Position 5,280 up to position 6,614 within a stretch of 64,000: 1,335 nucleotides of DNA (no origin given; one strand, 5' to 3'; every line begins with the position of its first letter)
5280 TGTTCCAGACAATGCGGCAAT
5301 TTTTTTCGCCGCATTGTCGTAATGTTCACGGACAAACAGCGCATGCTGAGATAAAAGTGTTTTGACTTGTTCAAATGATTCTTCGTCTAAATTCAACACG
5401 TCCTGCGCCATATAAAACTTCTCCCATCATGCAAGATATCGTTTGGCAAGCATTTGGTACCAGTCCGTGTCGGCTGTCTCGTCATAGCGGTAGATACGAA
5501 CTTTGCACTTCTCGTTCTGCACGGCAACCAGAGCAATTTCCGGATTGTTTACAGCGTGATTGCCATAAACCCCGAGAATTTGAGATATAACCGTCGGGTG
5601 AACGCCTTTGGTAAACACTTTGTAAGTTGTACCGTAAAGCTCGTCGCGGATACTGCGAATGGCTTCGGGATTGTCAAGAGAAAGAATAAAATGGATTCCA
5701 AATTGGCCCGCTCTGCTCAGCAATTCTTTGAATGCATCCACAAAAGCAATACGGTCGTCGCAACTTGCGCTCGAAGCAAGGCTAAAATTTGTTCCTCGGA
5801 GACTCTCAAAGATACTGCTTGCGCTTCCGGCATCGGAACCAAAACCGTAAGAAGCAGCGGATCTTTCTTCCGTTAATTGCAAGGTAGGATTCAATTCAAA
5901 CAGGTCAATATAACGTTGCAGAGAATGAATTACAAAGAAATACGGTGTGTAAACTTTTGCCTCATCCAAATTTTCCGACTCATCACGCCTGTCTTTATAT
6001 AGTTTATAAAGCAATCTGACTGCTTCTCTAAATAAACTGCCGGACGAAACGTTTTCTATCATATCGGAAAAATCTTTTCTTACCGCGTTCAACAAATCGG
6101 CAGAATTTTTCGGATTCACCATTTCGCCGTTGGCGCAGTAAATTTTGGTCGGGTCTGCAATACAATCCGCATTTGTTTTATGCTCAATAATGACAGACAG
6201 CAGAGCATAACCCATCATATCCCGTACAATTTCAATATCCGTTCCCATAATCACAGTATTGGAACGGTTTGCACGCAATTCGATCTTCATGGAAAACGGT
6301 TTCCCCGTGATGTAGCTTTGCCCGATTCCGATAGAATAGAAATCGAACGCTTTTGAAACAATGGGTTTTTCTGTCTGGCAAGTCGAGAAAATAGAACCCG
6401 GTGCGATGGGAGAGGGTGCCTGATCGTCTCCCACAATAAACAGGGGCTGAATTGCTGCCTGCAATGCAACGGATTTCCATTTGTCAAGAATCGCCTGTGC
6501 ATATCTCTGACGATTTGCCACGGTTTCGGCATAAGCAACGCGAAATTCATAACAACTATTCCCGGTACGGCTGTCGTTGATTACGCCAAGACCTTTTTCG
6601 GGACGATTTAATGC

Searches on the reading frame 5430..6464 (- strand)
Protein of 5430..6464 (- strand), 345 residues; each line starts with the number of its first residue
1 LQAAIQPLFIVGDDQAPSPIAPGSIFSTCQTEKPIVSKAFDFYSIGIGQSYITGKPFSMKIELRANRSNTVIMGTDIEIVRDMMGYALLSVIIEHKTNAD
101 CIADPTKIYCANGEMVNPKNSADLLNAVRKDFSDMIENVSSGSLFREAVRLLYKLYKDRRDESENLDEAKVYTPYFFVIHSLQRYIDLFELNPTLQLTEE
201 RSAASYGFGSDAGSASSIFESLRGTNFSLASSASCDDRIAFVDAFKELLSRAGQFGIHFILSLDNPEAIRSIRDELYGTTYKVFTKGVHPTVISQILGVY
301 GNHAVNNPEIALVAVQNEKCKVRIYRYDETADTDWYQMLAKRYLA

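Call 103: search_solved_structures(query=A16, max_evalue=10, show_alignments=1)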
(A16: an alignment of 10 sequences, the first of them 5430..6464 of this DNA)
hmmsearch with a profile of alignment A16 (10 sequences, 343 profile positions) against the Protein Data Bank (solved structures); distinct sequences matched with E-value up to 10: 5.
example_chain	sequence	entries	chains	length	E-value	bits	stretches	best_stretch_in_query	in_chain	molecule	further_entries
4x0r_B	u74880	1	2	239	0.12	14.7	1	106-181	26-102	Interferon-induced GTP-binding protein Mx2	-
6xeh_A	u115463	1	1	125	0.19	14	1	223-293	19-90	DE NOVO DESIGNED OR386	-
4mec_A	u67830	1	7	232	1.7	10.9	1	135-171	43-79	Heme oxygenase 1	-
3i9t_A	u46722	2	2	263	2.1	10.6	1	135-171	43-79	Heme oxygenase 1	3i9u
1dve_A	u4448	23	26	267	2.5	10.3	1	135-171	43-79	HEME OXYGENASE-1 | apo heme oxygenase-1 | Hemeoxygenase-1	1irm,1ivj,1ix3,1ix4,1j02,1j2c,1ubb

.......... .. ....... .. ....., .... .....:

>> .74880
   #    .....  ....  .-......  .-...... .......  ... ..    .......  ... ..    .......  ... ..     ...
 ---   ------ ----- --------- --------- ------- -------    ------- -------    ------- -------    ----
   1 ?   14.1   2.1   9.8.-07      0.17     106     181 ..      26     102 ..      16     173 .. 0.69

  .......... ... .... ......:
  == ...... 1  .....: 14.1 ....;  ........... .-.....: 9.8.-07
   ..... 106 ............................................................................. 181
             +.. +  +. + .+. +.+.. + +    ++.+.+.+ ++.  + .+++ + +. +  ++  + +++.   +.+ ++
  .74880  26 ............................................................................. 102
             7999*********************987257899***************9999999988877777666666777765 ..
